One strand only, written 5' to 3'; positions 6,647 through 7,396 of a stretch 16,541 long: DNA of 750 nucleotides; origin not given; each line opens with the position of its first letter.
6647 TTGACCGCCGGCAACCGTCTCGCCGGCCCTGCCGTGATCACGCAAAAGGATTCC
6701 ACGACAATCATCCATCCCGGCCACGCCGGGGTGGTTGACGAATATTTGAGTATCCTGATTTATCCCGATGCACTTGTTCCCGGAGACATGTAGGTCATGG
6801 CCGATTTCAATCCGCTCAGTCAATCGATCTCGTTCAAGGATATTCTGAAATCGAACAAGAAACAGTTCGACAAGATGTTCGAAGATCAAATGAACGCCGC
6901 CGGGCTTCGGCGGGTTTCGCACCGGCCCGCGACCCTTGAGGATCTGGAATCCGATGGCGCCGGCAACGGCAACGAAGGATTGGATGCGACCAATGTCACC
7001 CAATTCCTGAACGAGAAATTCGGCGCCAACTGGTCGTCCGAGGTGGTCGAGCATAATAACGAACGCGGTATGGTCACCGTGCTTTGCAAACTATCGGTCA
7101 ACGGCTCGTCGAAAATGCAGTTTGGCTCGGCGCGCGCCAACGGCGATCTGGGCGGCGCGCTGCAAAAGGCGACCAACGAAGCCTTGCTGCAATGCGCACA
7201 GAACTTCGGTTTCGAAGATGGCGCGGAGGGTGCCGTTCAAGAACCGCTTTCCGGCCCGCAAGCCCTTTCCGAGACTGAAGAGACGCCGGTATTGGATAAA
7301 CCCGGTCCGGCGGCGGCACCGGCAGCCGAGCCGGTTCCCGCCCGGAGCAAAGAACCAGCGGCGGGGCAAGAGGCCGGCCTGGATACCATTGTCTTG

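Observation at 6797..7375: Rad52/Sak-like single-strand-annealing domain fused in-frame to the N-terminus of hydantoinase subunit B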

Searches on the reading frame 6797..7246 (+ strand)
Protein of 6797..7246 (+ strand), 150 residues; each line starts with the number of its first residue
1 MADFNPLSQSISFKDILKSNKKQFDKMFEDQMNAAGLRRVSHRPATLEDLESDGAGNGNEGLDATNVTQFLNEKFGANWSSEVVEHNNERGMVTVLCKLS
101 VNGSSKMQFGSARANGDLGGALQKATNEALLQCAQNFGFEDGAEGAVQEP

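Call 13: find_related_loci(query=A1, collection=genome_contigs, flank=10000)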
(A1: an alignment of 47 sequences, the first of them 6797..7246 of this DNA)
Query A1 (150 aa) in genome_contigs; peptide patterns used: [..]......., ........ (x = any residue, [..] = any of these).
356 stretches matched a pattern; 62 encode a relative of the query (tblastn E <= 1e-3); 61 distinct loci.
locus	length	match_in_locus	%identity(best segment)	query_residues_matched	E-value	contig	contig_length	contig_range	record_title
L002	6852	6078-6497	66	1-138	2e-57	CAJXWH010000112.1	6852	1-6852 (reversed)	MAG TPA_asm: uncultured Acidiferrobacteraceae bacterium isolate SRR5494786_bin.6_MetaBAT_v2.12.1_MAG genome assembly, co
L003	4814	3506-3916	59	1-138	2e-50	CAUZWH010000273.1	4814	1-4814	MAG: Alphaproteobacteria bacterium isolate CBN3_323.78 genome assembly, contig: Ga0302135_10012151, whole genome shotgun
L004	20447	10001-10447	56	1-150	1e-49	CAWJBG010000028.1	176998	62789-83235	MAG: uncultured Alphaproteobacteria bacterium isolate MFD04752.bin.1.17 genome assembly, contig: contig_6065, whole geno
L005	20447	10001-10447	56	1-150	8e-50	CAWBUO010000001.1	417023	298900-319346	MAG: uncultured Alphaproteobacteria bacterium isolate MFD05502.bin.1.7 genome assembly, contig: contig_11329, whole geno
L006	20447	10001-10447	55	1-150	4e-49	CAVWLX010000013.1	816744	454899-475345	MAG: uncultured Alphaproteobacteria bacterium isolate MFD04434.bin.1.35 genome assembly, contig: contig_39250, whole gen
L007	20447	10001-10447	56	1-150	1e-48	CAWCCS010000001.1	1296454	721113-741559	MAG: uncultured Alphaproteobacteria bacterium isolate MFD04434.bin.1.123 genome assembly, contig: contig_13613, whole ge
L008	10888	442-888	55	1-150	1e-47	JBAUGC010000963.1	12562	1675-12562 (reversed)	MAG: Xanthobacteraceae bacterium isolate MFD10772_ilm_asm_bin28 k127_172280, whole genome shotgun sequence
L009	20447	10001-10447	53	1-150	5e-47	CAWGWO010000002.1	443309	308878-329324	MAG: uncultured Alphaproteobacteria bacterium isolate MFD04434.bin.1.191 genome assembly, contig: contig_16508, whole ge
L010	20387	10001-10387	61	1-130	4e-47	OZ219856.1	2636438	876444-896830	MAG: Alphaproteobacteria bacterium isolate d3d0b66b-18c7-443e-bf48-04344bd14b82 genome assembly, chromosome: 1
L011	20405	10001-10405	57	1-138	1e-46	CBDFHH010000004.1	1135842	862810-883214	MAG: Alphaproteobacteria bacterium isolate ca720d0a-e3d3-44bd-b835-9e3e1a19867a genome assembly, contig: contig_4, whole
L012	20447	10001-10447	53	1-150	7e-47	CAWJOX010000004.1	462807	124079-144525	MAG: uncultured Alphaproteobacteria bacterium isolate MFD04434.bin.1.171 genome assembly, contig: contig_24638, whole ge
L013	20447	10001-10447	54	1-150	1e-46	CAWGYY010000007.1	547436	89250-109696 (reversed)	MAG: uncultured Alphaproteobacteria bacterium isolate MFD02248.bin.1.211 genome assembly, contig: contig_16375, whole ge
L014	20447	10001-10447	55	1-150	3e-46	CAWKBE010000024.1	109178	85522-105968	MAG: uncultured Alphaproteobacteria bacterium isolate MFD04570.bin.1.28 genome assembly, contig: contig_129951, whole ge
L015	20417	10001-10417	57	1-141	3e-46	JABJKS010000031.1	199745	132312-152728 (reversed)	MAG: Rhodospirillaceae bacterium isolate SI074_bin97 k141_518407, whole genome shotgun sequence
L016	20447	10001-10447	56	1-150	3e-46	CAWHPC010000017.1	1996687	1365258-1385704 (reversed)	MAG: uncultured Alphaproteobacteria bacterium isolate MFD09222.bin.1.214 genome assembly, contig: contig_41198, whole ge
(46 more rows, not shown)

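Call 17: search_protein_families(library=pfam, alignment_id=A1, max_evalue=1)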
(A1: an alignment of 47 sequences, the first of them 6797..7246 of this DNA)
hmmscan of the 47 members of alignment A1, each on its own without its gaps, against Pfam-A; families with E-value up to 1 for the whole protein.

A. member 1, window:6797-7246:+ (150 aa): 2 families
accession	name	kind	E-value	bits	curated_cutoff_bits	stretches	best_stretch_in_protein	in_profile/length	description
PF04098.21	Rad52_Rad22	-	0.0015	18.9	20.3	1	59-138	29-127/153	Rad52/22 family double-strand break repair protein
PF04200.17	Lipoprotein_17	-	0.045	14.5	22.4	1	63-105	31-72/84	Lipoprotein associated domain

B. families by the number of members that match (of 47 scanned): 8 families
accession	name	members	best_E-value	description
PF04098.21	Rad52_Rad22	9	6.5e-05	Rad52/22 family double-strand break repair protein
PF02538.19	Hydantoinase_B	7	1.3e-32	Hydantoinase B/oxoprolinase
PF11928.13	DUF3446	2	0.056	Early growth response N-terminal domain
PF16901.10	DAO_C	1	0.011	C-terminal domain of alpha-glycerophosphate oxidase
PF04200.17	Lipoprotein_17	1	0.045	Lipoprotein associated domain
PF18158.6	AidB_N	1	0.079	Adaptive response protein AidB N-terminal domain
PF04043.20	PMEI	1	0.28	Plant invertase/pectin methylesterase inhibitor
PF13040.11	Fur_reg_FbpB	1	0.32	Fur-regulated basic protein B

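Call 18: search_solved_structures(query=A1, max_evalue=10, show_alignments=3)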
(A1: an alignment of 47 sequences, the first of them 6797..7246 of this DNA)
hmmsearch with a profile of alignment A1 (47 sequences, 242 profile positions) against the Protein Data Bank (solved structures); distinct sequences matched with E-value up to 10: 1.
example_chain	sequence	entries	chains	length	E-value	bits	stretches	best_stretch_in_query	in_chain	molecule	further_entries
7eqg_J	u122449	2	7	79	0.058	16.6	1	99-130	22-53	AcrIF5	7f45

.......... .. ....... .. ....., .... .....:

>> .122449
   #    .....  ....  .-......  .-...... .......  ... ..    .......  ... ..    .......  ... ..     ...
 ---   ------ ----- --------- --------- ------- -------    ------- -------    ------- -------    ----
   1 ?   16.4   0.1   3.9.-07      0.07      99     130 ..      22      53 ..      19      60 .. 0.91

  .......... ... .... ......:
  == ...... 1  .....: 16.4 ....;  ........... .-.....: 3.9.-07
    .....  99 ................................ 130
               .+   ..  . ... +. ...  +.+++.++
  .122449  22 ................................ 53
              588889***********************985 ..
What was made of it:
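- Tried and rejected: An HMM search of A1 against PDB sequences gave only a chance-level AcrIF5 hit at E 0.058 (call 18).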

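Call 19: predict_structure(alignment_id=A1)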
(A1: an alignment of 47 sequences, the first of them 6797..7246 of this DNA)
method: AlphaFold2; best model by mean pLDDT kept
length: 150 residues; sequences in the alignment: 47
mean_pLDDT: 73.2   pTM: 0.49
mean pLDDT of the five models: 73.2, 72.0, 71.7, 69.5, 69.3
residues with pLDDT >= 90: 49; 70-90: 41; 50-70: 31; < 50: 29
segments of 3 or more residues with pLDDT < 50: 1-4, 38-42, 53-62, 141-150
pLDDT, mean of each block of 10 residues (from residue 1): 48 75 80 57 53 44 72 90 92 94 92 90 93 80 39
secondary structure, 60 per line:
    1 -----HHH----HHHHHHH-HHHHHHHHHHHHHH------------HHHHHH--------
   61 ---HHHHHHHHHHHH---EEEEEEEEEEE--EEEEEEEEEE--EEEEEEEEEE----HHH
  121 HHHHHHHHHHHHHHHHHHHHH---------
elements in order: H13-19 H21-34 H47-52 H64-75 E79-89 E92-101 E104-113 H118-141

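Call 28: fold_search(model_id=the predicted structure, library=pdb)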
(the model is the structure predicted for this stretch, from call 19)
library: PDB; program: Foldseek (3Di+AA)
matches with E <= 10: 1707; with E <= 0.001: 6
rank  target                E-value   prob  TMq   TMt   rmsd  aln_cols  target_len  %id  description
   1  8rj3_H                3.0e-04  1.00  0.32  0.43   4.6        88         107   23  Human RAD52 open ring conformation (released 2024-04-24)
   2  8rjw_G                4.9e-04  1.00  0.37  0.40   4.6        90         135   20  Human RAD52 open ring - ssDNA complex (released 2024-04-24)
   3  8rj3_G                4.9e-04  1.00  0.28  0.34   6.0        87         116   21  Human RAD52 open ring conformation (released 2024-04-24)
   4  8ril_A                6.7e-04  1.00  0.30  0.37   5.1        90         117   22  Human RAD52 closed ring conformation (released 2024-04-24)
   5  8bjm_A                7.1e-04  1.00  0.36  0.30   7.8       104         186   20  Human full length RAD52 undecamer. (released 2023-11-15)
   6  8bjm_B                9.7e-04  0.99  0.27  0.23  14.3       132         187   18  Human full length RAD52 undecamer. (released 2023-11-15)
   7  4wsp                  1.8e-03  1.00  0.35  0.62   2.1        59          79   15  Racemic crystal structure of Rv1738 from Mycobacterium tuberculosis (Form-I) (released 2015-03-18)
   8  9kby_A                2.3e-03  1.00  0.36  0.09   6.7        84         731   15  Cryo-EM structure of DCL4-Hairpin RNA complex (released 2026-02-18)
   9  2dmy_MODEL_1_A        2.8e-03  1.00  0.33  0.47   7.2       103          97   14  Solution structure of DSRM domain in Spermatid perinuclear RNA-bind protein (released 2006-10-24)
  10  2l3j_MODEL_1_A        4.3e-03  1.00  0.35  0.24   4.7        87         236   17  The solution structure of the ADAR2 dsRBM-RNA complex reveals a sequence-specific read out of the minor groove (released 2010-10-27)
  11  1yyw_C                4.6e-03  0.99  0.32  0.24   9.0        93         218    8  Crystal structure of RNase III from Aquifex aeolicus complexed with double stranded RNA at 2.8-Angstrom Resolution (released 2005-11-22)
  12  7r97_A                4.9e-03  1.00  0.32  0.23   4.0        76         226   18  Crystal structure of postcleavge complex of Escherichia coli RNase III (released 2022-07-20)
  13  2l33_MODEL_1_A        6.7e-03  1.00  0.37  0.56   6.8        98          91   13  Solution NMR Structure of DRBM 2 domain of Interleukin enhancer-binding factor 3 from Homo sapiens, Northeast  (released 2010-09-22)
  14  2ez6_A                6.7e-03  0.99  0.33  0.25   7.2        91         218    6  Crystal structure of Aquifex aeolicus RNase III (D44N) complexed with product of double-stranded RNA processing (released 2006-02-07)
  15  2nug_B                6.7e-03  0.99  0.33  0.24   7.1        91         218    6  Crystal structure of RNase III from Aquifex aeolicus complexed with ds-RNA at 1.7-Angstrom Resolution (released 2007-11-20)
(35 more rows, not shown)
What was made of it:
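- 6983..7216 (+): Rad52-family core (aa 63-140): helix 64-75, strands 79-89, 92-101 and 104-113, bridging helix 118-141. Foldseek top six hits all RAD52 (call 28).
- Foldseek's PDB top six are all RAD52 (call 28).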

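Call 40: search_protein_representatives(alignment_id=A2)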
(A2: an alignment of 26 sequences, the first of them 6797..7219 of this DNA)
Query: 26 sequences, 140 profile positions. Proteins with E-value up to 0.001 (for the whole library): 488; up to 1e-10: 86; up to 1e-30: 19. The best 150 are listed.
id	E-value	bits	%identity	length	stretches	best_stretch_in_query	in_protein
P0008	1.9e-63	228.9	-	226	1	1-138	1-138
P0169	1.5e-60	219.4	-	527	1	5-138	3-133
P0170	3.5e-60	218.2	-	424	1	1-139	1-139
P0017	3.5e-57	208.5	-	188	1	1-138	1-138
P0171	2.1e-56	206.0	-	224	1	1-138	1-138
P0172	4.8e-53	195.1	-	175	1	1-137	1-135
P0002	2.1e-48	180.1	-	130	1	1-122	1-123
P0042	2.0e-46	173.6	-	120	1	27-137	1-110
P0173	1.0e-44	168.1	-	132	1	1-112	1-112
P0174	1.0e-44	168.1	-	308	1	1-138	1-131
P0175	3.6e-44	166.4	-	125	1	1-128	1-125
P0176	3.2e-39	150.3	-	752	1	1-138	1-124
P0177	9.6e-39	148.8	-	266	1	1-123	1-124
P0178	1.5e-38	148.1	-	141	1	1-138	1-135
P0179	6.3e-37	142.9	-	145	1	1-98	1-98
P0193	6.2e-22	94.3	-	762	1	7-137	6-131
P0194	1.3e-21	93.2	-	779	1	1-138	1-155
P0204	2.7e-17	79.3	-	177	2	7-123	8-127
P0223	5.8e-14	68.5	-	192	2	41-126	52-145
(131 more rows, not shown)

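Call 43: search_protein_families(library=pfam, alignment_id=A3, max_evalue=0.001)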
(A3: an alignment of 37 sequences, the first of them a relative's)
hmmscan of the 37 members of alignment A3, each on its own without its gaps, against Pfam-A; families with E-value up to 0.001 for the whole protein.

A. member 1, P0238 (175 aa): 1 family
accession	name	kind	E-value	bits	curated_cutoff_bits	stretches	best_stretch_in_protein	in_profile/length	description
PF04098.21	Rad52_Rad22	-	1.2e-11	45.1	20.3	1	5-109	8-132/153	Rad52/22 family double-strand break repair protein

B. families by the number of members that match (of 37 scanned): 6 families
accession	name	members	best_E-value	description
PF04098.21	Rad52_Rad22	36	2.2e-19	Rad52/22 family double-strand break repair protein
PF06420.17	Mgm101p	4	5.3e-05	Mitochondrial genome maintenance MGM101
PF24125.1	Cds6_C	1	1.8e-18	Cds6 C-terminal NTF2-like domain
PF04434.22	SWIM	1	4.1e-07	SWIM zinc finger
PF13565.12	HTH_32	1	4.1e-05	Homeodomain-like domain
PF14534.12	DUF4440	1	0.00068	Domain of unknown function (DUF4440)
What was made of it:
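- On Rad52/Rad22 family (PF04098) / Rad52 SSAP superfamily: Family profile hits 36 Pfam-verified members at E 1e-11 to 1e-8 in 1.84 billion sequences (calls 40, 43).
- Checked: In the reverse direction, the family profile finds those proteins at E 1e-11 to 1e-8 in 1.84 billion sequences (calls 40, 43).
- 36 of those 37 are PF04098 members above threshold, best E 2e-19 (call 43). Reciprocal profile hits at E 1e-11 in 1.84 billion sequences (calls 40, 43).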

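Call 44: search_protein_families(library=pfam, alignment_id=A4, max_evalue=0.01)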
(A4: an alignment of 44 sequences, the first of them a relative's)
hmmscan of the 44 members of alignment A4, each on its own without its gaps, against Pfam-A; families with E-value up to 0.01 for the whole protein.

A. member 1, P0185 (232 aa): 1 family
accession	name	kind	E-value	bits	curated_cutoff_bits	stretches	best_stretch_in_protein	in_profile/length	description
PF02538.19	Hydantoinase_B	-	1.5e-09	37.3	26.8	1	178-228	1-51/519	Hydantoinase B/oxoprolinase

B. families by the number of members that match (of 44 scanned): 2 families
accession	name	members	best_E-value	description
PF02538.19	Hydantoinase_B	2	1.5e-09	Hydantoinase B/oxoprolinase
PF04098.21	Rad52_Rad22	1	0.0072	Rad52/22 family double-strand break repair protein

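Call 47: find_encoding_contigs(protein=P0204, flank=8000, max_places=3)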
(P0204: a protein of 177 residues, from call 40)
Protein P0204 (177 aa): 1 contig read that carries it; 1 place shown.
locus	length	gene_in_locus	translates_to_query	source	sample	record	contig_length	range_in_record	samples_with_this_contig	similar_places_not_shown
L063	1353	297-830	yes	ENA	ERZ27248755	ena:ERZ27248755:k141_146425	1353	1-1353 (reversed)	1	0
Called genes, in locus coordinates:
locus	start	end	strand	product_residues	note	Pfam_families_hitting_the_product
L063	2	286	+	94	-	?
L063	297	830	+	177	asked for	-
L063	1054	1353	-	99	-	?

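Call 48: find_encoding_contigs(protein=P0223, flank=8000, max_places=3)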
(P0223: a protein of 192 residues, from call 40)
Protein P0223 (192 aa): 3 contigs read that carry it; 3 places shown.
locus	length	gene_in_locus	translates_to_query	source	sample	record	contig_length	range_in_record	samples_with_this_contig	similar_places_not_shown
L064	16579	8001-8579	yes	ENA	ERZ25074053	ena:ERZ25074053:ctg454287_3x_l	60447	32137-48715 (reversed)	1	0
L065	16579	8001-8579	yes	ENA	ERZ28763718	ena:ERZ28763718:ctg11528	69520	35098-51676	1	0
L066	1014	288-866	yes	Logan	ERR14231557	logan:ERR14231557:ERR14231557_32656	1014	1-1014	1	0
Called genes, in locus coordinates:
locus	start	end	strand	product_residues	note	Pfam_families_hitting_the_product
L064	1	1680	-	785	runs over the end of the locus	PF02538:Hydantoinase_B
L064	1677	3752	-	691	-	PF05378:Hydant_A_N, PF01968:Hydantoinase_A, PF19278:Hydant_A_C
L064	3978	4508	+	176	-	-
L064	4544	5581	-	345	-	PF02492:cobW, PF07683:CobW_C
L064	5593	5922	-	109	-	-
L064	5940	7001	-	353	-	PF01522:Polysacc_deac_1, PF10096:DUF2334 (weak)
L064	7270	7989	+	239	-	PF00857:Isochorismatase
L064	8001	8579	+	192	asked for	-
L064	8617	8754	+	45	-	PF08534:Redoxin (weak), PF00578:AhpC-TSA (weak)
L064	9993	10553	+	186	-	PF07687:M20_dimer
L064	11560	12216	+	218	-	PF00872:Transposase_mut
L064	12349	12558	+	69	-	-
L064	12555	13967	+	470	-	PF01425:Amidase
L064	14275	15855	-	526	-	PF02538:Hydantoinase_B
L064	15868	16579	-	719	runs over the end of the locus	PF05378:Hydant_A_N, PF01968:Hydantoinase_A, PF19278:Hydant_A_C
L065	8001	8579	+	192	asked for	-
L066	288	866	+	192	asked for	-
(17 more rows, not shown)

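Call 52: find_encoding_contigs(protein=P0194, flank=10000, max_places=2)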
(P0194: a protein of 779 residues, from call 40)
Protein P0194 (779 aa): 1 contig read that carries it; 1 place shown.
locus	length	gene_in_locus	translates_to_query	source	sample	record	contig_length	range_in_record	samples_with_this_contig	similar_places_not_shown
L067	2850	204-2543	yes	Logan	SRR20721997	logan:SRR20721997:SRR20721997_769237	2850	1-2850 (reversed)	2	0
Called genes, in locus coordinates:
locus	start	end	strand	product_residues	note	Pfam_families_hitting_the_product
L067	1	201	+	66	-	?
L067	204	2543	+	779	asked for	PF02538:Hydantoinase_B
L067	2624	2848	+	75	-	?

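Call 53: find_encoding_contigs(protein=P0193, flank=10000, max_places=2)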
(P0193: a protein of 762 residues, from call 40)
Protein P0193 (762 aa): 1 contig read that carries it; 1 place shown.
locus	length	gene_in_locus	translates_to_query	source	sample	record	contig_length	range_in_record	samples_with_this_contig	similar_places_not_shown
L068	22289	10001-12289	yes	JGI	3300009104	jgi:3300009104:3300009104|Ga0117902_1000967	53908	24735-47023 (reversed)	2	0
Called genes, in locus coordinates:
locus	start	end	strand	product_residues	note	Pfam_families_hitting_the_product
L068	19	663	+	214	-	PF00857:Isochorismatase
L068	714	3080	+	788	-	PF05378:Hydant_A_N, PF01968:Hydantoinase_A, PF19278:Hydant_A_C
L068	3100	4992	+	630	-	PF02538:Hydantoinase_B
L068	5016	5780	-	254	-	PF00578:AhpC-TSA (weak), PF08534:Redoxin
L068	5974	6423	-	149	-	-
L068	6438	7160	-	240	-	PF00857:Isochorismatase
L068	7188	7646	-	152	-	-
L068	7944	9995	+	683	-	PF05378:Hydant_A_N, PF01968:Hydantoinase_A, PF19278:Hydant_A_C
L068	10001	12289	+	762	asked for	PF02538:Hydantoinase_B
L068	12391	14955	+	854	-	PF01145:Band_7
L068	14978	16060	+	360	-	PF00005:ABC_tran, PF13304:AAA_21 (faint)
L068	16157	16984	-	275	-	PF00528:BPD_transp_1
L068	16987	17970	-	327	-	PF00528:BPD_transp_1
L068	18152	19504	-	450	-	PF13416:SBP_bac_8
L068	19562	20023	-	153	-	-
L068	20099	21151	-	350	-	-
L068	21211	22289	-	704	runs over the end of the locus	PF02538:Hydantoinase_B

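Call 57: search_protein_families(library=phrogs, alignment_id=A3, max_evalue=0.00001)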
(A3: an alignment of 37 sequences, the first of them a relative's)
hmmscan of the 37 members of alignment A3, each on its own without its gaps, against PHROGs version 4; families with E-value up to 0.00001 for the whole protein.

A. member 1, P0238 (175 aa): 2 families
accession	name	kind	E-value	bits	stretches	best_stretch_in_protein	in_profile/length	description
phrog_1097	-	DNA, RNA and nucleotide metabolism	1.6e-07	32.4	1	4-111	5-118/251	Erf-like ssDNA annealing protein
phrog_37405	-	unknown function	2.4e-07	31.8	1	11-112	37-151/221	-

B. families by the number of members that match (of 37 scanned): 4 families
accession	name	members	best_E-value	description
phrog_37405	-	33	5.9e-20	-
phrog_1097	-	25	3.5e-14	Erf-like ssDNA annealing protein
phrog_3290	-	17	1.3e-11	single strand annealing protein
phrog_7838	-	1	9.9e-07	exonuclease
